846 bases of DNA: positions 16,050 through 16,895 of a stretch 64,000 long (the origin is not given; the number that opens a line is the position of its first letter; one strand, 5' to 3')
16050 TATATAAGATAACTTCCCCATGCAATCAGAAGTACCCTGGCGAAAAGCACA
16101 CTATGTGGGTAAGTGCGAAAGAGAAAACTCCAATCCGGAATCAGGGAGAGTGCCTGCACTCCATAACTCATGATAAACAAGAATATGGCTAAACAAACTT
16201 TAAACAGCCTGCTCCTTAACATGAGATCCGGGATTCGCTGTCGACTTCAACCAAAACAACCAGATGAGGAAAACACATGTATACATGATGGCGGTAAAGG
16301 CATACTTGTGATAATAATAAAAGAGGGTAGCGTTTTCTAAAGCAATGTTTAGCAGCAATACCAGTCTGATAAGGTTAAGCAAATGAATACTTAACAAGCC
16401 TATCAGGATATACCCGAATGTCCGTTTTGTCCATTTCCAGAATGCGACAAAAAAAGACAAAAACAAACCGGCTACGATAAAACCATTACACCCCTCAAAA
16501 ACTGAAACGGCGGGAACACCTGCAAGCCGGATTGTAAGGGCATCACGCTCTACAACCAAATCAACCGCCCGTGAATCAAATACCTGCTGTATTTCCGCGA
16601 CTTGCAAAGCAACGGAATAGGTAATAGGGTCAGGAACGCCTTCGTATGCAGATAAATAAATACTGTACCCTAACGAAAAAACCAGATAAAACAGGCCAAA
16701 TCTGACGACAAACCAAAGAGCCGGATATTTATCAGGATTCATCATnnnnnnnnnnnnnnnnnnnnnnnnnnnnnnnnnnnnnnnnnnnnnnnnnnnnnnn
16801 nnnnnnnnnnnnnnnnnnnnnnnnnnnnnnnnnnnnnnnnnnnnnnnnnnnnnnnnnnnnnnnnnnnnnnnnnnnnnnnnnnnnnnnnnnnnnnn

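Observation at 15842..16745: Putative XrtF exosortase and its small partner embedded inside a Pgl-like amino-sugar module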

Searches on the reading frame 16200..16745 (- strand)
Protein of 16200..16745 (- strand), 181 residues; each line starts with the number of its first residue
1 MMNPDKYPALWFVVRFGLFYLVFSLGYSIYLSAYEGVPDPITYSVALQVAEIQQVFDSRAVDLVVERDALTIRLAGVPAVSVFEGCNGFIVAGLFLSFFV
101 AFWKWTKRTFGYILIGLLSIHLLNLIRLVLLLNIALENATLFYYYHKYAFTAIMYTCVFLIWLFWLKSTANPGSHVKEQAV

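Call 3: search_protein_families(library=ncbifam, proteins=[window:16200-16745:-], max_evalue=0.01)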
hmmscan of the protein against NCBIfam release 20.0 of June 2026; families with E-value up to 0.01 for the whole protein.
window:16200-16745:- (181 aa): 7 families
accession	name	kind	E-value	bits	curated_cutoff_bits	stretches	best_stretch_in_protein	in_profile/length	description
TIGR04128.1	exoso_Fjoh_1448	exception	4.4e-29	101.9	90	1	7-169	6-172/174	exosortase family protein XrtF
NF046081.1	exosort_XrtX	exception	2e-28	99.4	170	1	9-172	4-165/168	exosortase X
TIGR04177.1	exosort_XrtH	exception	1.4e-12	47.9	86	1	18-169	5-155/158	exosortase H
NF046083.1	exosort_XrtY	exception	5.4e-10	39.4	160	1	8-165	3-167/168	exosortase Y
TIGR04178.1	exo_archaeo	signature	3.5e-08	33.6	23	1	80-166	1-94/97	exosortase/archaeosortase family protein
TIGR04300.1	exosort_XrtM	exception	8.2e-05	23.1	125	1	80-165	55-143/150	exosortase family protein XrtM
TIGR04124.1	archaeo_artE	exception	0.00043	20.3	95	1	79-167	62-149/153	archaeosortase family protein ArtE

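Call 4: search_protein_families(library=pfam, proteins=[window:16200-16745:-], max_evalue=0.01)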
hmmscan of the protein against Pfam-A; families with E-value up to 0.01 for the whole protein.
window:16200-16745:- (181 aa): 0 families

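Call 7: find_homologous_proteins(query=window:16200-16745:-)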
Query window:16200-16745:- (181 aa): 2 proteins with E <= 0.001 among 123 candidates.
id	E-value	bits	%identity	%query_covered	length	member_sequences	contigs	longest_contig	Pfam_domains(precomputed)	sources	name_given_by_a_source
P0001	3.8e-114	397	100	100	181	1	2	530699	-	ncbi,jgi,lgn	-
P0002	9.9e-7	47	36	52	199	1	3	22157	PF09721.16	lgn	-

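Call 10: find_encoding_contigs(protein=P0001, flank=3000, max_places=3)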
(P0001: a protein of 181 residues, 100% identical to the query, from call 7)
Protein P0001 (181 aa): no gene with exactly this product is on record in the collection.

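Call 18: search_protein_representatives(protein=window:16200-16745:-)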
Query: 181 residues. Proteins with E-value up to 0.001 (for the whole library): 627; up to 1e-10: 111; up to 1e-30: 2. The best 150 are listed.
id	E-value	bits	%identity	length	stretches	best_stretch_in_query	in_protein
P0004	1.4e-38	149.4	44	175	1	8-167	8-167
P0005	5.7e-32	127.8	39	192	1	7-177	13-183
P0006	4.6e-25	105.3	36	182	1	7-180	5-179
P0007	2.5e-24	102.9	39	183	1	7-168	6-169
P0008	5.4e-24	101.8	37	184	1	7-170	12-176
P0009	4.1e-23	99.0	39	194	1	9-167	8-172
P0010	5.5e-23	98.5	33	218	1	7-168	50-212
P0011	7.8e-23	98.0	40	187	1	9-167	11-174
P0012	5.4e-22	95.3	39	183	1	7-168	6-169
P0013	9.0e-22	94.6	36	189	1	7-166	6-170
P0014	2.7e-21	93.0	33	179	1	7-168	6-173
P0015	3.1e-21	92.8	39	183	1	7-168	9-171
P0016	3.8e-21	92.6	33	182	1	7-168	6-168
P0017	4.3e-21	92.4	38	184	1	7-167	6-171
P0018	1.3e-20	90.8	36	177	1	7-169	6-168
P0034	1.1e-16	78.0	37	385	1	8-168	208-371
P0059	5.9e-14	69.1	34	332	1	6-168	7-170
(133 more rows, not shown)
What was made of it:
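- Checked: The match is far beyond chance: TIGR04128 E 4.4e-29, and 627 relatives at E<=1e-3 in an exhaustive HMMER search (calls 3, 18).
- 111 relatives at E<=1e-10 (call 18).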

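Call 21: search_protein_families(library=ncbifam, alignment_id=A1, max_evalue=0.001)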
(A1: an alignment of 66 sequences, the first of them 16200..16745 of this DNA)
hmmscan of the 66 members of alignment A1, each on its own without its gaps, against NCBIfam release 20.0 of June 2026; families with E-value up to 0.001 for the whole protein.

A. member 1, window:16200-16745:- (181 aa): 7 families
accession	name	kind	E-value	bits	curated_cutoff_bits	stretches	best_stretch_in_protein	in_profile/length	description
TIGR04128.1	exoso_Fjoh_1448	exception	4.4e-29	101.9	90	1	7-169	6-172/174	exosortase family protein XrtF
NF046081.1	exosort_XrtX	exception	2e-28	99.4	170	1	9-172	4-165/168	exosortase X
TIGR04177.1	exosort_XrtH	exception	1.4e-12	47.9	86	1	18-169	5-155/158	exosortase H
NF046083.1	exosort_XrtY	exception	5.4e-10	39.4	160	1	8-165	3-167/168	exosortase Y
TIGR04178.1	exo_archaeo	signature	3.5e-08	33.6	23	1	80-166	1-94/97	exosortase/archaeosortase family protein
TIGR04300.1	exosort_XrtM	exception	8.2e-05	23.1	125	1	80-165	55-143/150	exosortase family protein XrtM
TIGR04124.1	archaeo_artE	exception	0.00043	20.3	95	1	79-167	62-149/153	archaeosortase family protein ArtE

B. families by the number of members that match (of 66 scanned): 24 families
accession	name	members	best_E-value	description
TIGR04128.1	exoso_Fjoh_1448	66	1.4e-73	exosortase family protein XrtF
NF046081.1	exosort_XrtX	66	5.3e-56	exosortase X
TIGR04177.1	exosort_XrtH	66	8.4e-19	exosortase H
NF046083.1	exosort_XrtY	66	1.5e-18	exosortase Y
TIGR04178.1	exo_archaeo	66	2.8e-17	exosortase/archaeosortase family protein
TIGR04124.1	archaeo_artE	57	1.4e-13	archaeosortase family protein ArtE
TIGR04300.1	exosort_XrtM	57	7.2e-12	exosortase family protein XrtM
TIGR04144.1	archaeo_VPXXXP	50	2.1e-11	archaeosortase B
TIGR04175.1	archaeo_artD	35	1.5e-09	archaeosortase D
NF033505.2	paceosortase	25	8.4e-09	pacearchaeosortase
TIGR04125.1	exosort_PGF_TRM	24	5.7e-11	archaeosortase A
NF033464.1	cyanoexo_CrtC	15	2.3e-08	cyanoexosortase C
TIGR03110.1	exosort_Gpos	14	2.2e-07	exosortase family protein XrtG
TIGR03762.1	archaeo_artC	9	2.9e-07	archaeosortase C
TIGR02602.1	8TM_EpsH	6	1.6e-05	exosortase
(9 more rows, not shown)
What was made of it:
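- All 66 closest relatives match XrtF best (call 21).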

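Call 24: find_related_loci(query=A2, collection=genome_contigs, flank=10000)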
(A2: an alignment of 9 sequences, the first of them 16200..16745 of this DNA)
Query A2 (181 aa) in genome_contigs; peptide patterns used: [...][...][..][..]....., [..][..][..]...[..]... (x = any residue, [..] = any of these).
476 stretches matched a pattern; 305 encode a relative of the query (tblastn E <= 1e-3); the best 80 are kept; 80 distinct loci.
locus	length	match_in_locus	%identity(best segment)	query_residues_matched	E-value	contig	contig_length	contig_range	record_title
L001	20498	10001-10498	45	1-166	2e-44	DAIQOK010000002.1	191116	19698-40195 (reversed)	MAG TPA_asm: Bacteroidota bacterium isolate CTOTU10750 NODE_12_length_191116_cov_18.400647, whole genome shotgun sequenc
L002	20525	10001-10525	39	8-178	2e-34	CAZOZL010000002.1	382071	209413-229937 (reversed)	MAG TPA_asm: uncultured Burkholderiales bacterium isolate SRP215229_co1_118 genome assembly, contig: NODE_3_length_38207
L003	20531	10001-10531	37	8-180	7e-34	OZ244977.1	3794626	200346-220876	MAG: Bacteroidia bacterium isolate b44f5caa-2430-459b-a40d-06da5e974027 genome assembly, chromosome: 1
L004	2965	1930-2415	43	8-167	3e-32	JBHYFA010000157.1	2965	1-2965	MAG: Schleiferiaceae bacterium isolate CCAP1475_9_bin-002 CCAP1475_9_bin-002_c157, whole genome shotgun sequence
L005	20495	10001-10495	39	8-172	7e-32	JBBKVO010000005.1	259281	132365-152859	MAG: Bacteroidia bacterium isolate metabat_bins.63 k119_2304982, whole genome shotgun sequence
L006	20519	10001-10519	38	8-180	1e-31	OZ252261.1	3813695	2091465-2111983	MAG: Bacteroidia bacterium isolate 262bc621-8325-4328-846f-fe28d88a9426 genome assembly, chromosome: 1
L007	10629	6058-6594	37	1-178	6e-31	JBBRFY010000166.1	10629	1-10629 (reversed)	MAG: Cytophagales bacterium isolate Co_metawrap_2600 Cmw_2600_k141_12345000_length_10629_cov_9.0000, whole genome shotgu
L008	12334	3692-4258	37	8-181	5e-31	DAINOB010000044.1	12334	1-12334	MAG TPA_asm: Cytophagales bacterium isolate CTOTU7326 NODE_6786_length_12334_cov_5.889568, whole genome shotgun sequence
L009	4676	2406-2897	41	8-167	6e-31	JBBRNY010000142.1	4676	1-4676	MAG: Candidatus Kapaibacterium sp. isolate La1_metabat2.223 LA1C_B2.223_k141_1156648L_4676_cov_12.3918, whole genome sho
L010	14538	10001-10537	34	1-178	1e-30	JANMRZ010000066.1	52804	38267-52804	MAG: Chryseolinea sp. isolate SOY_29_metabat_87 SOY_29_k141_3581795, whole genome shotgun sequence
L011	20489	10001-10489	37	5-166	3e-30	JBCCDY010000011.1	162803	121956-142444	MAG: Bacteroidota bacterium isolate P01_A01_bin.95 k141_1284834_length_162803_cov_49.5337, whole genome shotgun sequence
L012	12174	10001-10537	37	1-179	2e-30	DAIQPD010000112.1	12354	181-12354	MAG TPA_asm: Chryseolinea sp. isolate CTOTU18528 NODE_5342_length_12354_cov_5.984877, whole genome shotgun sequence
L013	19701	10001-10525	38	8-180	3e-30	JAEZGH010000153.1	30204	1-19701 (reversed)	MAG: Bacteroidetes bacterium isolate OH_CBrB_8 k127_1360593, whole genome shotgun sequence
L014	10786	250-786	34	1-178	2e-30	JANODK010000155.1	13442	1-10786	MAG: Chryseolinea sp. isolate VAR_17_metabat_144 VAR_17_k141_3837546, whole genome shotgun sequence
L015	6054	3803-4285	42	8-167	3e-30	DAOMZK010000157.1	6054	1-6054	MAG TPA_asm: Cyclobacteriaceae bacterium isolate AMR_MDS_5602 NODE_3166_length_6054_cov_5.369562, whole genome shotgun s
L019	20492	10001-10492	38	8-170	9e-30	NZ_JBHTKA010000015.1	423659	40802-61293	Ohtaekwangia kribbensis strain CCUG 58938 GCM70027483_5, whole genome shotgun sequence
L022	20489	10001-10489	36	8-168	5e-29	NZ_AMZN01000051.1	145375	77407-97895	Fulvivirga imtechensis AK7 contig51, whole genome shotgun sequence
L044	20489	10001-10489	35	5-166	1e-27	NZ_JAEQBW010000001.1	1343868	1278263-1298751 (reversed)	Marivirga aurantiaca strain S37H4 NODE_1_length_1344063, whole genome shotgun sequence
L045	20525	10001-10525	36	8-180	1e-27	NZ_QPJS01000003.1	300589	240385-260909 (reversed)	Schleiferia thermophila strain DSM 21410 Ga0244498_103, whole genome shotgun sequence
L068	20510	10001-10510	38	8-174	2e-26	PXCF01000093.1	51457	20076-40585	MAG: Cryomorphaceae bacterium isolate T3Sed10_273 T3-Sed10-C565, whole genome shotgun sequence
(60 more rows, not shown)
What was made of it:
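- On XrtF (TIGR04128): Nearly all of the 80 related loci are Bacteroidota, and three are MAG bins labelled Burkholderiales, Agrobacterium or uncultured bacterium (call 24).
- Tried and rejected: A 9-sequence subset worked (call 24).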

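Call 36: list_cluster_members(proteins=[window:16200-16745:-, window:15842-16222:-, P0003, window:16732-17373:-, window:12584-14545:-])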
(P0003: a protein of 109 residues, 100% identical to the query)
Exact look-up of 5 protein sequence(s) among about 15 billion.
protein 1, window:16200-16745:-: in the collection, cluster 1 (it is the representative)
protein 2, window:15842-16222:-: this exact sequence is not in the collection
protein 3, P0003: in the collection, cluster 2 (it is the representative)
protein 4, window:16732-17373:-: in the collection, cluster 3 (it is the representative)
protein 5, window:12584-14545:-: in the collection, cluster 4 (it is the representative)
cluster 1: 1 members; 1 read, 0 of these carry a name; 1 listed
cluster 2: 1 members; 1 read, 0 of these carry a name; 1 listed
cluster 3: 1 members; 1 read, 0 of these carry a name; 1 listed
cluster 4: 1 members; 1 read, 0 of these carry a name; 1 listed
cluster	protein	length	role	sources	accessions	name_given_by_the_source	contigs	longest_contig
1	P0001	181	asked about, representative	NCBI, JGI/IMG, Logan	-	-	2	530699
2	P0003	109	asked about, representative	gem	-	-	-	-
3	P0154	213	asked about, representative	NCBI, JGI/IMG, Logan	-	-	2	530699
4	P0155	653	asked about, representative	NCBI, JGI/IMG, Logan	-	-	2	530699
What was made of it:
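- Tried and rejected: The exact-sequence contig look-up for the window's XrtF failed (call 10), and public sources give it no name (call 36), so the source organism stays unidentified.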

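Call 37: search_solved_structures(query=A1, max_evalue=1)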
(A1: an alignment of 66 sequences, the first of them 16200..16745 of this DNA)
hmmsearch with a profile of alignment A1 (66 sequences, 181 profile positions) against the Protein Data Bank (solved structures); distinct sequences matched with E-value up to 1: 0.

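Call 41: find_homologous_proteins(query=A1, max_evalue=1e-10)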
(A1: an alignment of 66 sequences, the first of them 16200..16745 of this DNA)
Query A1 (66 sequences) (181 aa, profile of the alignment): 244 proteins with E <= 1e-10 among 4322 candidates; the best 120 are listed.
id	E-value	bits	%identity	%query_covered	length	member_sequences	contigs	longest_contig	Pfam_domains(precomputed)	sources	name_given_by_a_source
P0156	4.7e-57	211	32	94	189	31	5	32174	PF09721.16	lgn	-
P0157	1.3e-55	206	32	92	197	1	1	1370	-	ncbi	-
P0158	1.4e-55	206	32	94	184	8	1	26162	PF09721.16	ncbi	-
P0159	1.8e-55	205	34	62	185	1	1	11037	PF09721.16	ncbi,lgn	-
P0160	2.5e-55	205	33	94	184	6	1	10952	PF09721.16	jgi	jgi:exosortase family protein XrtF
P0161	2.8e-55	205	33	56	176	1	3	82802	PF09721.16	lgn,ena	-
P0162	3.9e-55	204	29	80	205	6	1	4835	PF09721.16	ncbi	-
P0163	6.9e-55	204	32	85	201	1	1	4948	PF09721.16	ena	-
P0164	1.0e-54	203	29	89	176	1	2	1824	PF09721.16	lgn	-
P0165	1.5e-54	202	32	88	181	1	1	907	PF09721.16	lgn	-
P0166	2.1e-54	202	31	94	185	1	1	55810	PF09721.16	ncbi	-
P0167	2.7e-54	202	30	89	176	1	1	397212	PF09721.16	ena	-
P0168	2.9e-54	202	30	88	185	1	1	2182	PF09721.16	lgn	-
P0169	3.5e-54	201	32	76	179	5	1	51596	PF09721.16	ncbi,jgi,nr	ncbi:MAG: exosortase family protein XrtF [Kordia sp.]|nr:MAG: exosortase family protein XrtF [Kordia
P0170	4.7e-54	201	34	90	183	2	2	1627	PF09721.16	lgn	-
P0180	1.8e-53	199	31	86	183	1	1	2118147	-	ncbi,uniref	ncbi:exosortase family protein XrtF [Thalassobellus sediminis]|uniref:exosortase family protein XrtF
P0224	7.3e-52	194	32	93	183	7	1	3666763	PF09721.16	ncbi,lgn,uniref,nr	ncbi:exosortase family protein XrtF [Lacinutrix sp. Bg11-31]|uniref:exosortase family protein XrtF n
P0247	6.3e-51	191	29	89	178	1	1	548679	PF09721.16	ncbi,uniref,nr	ncbi:exosortase family protein XrtF [Flavobacterium fluviatile]|uniref:exosortase family protein Xrt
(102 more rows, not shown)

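Call 42: find_encoding_contigs(protein=P0224, flank=8000, max_places=1)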
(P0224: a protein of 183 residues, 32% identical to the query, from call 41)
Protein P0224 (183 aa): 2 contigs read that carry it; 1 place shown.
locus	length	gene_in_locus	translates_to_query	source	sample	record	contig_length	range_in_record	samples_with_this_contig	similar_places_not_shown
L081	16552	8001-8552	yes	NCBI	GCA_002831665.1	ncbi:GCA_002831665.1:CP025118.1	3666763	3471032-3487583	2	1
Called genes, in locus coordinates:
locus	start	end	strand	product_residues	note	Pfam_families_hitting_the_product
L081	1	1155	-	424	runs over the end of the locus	PF01098:FTSW_RODA_SPOVE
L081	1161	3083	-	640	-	PF03717:PBP_dimer, PF00905:Transpeptidase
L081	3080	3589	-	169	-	-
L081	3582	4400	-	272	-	PF04085:MreC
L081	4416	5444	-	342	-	PF00022:Actin (faint), PF06723:MreB_Mbl, PF11104:PilM_2 (faint), PF00012:HSP70 (weak), PF14450:FtsA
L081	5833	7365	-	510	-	PF02142:MGS, PF01808:AICARFT_IMPCHas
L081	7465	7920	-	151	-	PF13185:GAF_2, PF01590:GAF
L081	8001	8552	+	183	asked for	PF09721:Exosortase_EpsH (weak)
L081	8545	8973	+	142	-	-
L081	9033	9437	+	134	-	PF26622:DUF8199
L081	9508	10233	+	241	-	PF00403:HMA, PF07291:MauE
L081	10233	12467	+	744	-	PF13620:CarboxypepD_reg (faint), PF13715:CarbopepD_reg_2, PF07715:Plug, PF00593:TonB_dep_Rec_b-barrel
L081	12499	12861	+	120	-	PF00403:HMA (weak)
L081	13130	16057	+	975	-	PF07494:Reg_prop (faint), PF07495:Y_Y_Y, PF06580:His_kinase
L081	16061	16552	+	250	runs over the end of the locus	PF00072:Response_reg, PF04397:LytTR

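Call 43: find_encoding_contigs(protein=P0247, flank=8000, max_places=1)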
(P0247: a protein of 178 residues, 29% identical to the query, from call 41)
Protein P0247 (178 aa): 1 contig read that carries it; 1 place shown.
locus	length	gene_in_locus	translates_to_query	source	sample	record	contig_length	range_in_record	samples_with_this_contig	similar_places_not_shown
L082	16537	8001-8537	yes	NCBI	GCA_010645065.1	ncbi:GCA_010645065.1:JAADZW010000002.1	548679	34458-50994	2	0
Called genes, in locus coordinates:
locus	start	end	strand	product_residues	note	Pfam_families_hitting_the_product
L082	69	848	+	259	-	PF01223:Endonuclease_NS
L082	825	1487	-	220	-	PF00834:Ribul_P_3_epim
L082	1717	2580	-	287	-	PF00140:Sigma70_r1_2, PF04542:Sigma70_r2, PF04539:Sigma70_r3, PF04545:Sigma70_r4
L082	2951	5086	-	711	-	PF01138:RNase_PH, PF03725:RNase_PH_C, PF03726:PNPase, PF01138:RNase_PH, PF00013:KH_1, PF00575:S1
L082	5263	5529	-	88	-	PF00312:Ribosomal_S15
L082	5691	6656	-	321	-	PF07661:MORN_2 (faint), PF03544:TonB_C (weak)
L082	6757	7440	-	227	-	-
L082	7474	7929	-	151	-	PF13185:GAF_2, PF01590:GAF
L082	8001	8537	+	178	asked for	PF09721:Exosortase_EpsH (weak)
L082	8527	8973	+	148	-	-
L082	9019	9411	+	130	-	PF26622:DUF8199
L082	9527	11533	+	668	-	PF07715:Plug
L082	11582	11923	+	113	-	PF00403:HMA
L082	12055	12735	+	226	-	PF09335:VTT_dom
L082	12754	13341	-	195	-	PF06078:DUF937 (weak)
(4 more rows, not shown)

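Call 44: find_encoding_contigs(protein=P0180, flank=8000, max_places=1)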
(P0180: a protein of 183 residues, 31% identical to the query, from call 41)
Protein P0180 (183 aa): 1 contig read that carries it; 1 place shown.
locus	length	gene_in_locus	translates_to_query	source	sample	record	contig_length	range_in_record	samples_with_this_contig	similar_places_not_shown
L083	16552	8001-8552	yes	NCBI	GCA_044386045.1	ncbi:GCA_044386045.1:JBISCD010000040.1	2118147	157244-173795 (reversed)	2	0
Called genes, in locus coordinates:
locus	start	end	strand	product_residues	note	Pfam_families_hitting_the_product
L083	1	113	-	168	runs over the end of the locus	-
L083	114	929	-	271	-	PF04085:MreC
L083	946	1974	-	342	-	PF00022:Actin (faint), PF06723:MreB_Mbl, PF00012:HSP70 (weak), PF11104:PilM_2 (faint), PF14450:FtsA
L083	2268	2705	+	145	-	-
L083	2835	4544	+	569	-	PF07719:TPR_2 (faint), PF13176:TPR_7 (faint), PF13374:TPR_10 (faint), PF13424:TPR_12, PF02518:HATPase_c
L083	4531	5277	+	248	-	PF00072:Response_reg, PF04397:LytTR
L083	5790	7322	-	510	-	PF02142:MGS, PF01808:AICARFT_IMPCHas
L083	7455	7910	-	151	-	PF01590:GAF, PF13185:GAF_2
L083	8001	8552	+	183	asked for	-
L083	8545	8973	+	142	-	-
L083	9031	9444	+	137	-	PF26622:DUF8199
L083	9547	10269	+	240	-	PF00403:HMA, PF07291:MauE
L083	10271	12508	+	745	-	PF13715:CarbopepD_reg_2, PF07715:Plug (weak), PF00593:TonB_dep_Rec_b-barrel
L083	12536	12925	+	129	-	PF00403:HMA (weak)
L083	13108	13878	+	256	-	PF07883:Cupin_2, PF02311:AraC_binding (faint), PF07883:Cupin_2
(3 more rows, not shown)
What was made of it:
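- Closest known: XrtF / exosortase F system of Flavobacterium johnsoniae. Different: The genomic context is entirely different: the Pgl operon here, against GAF/DUF8199/HMA-MauE/TonB receptor there (calls 42-44).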
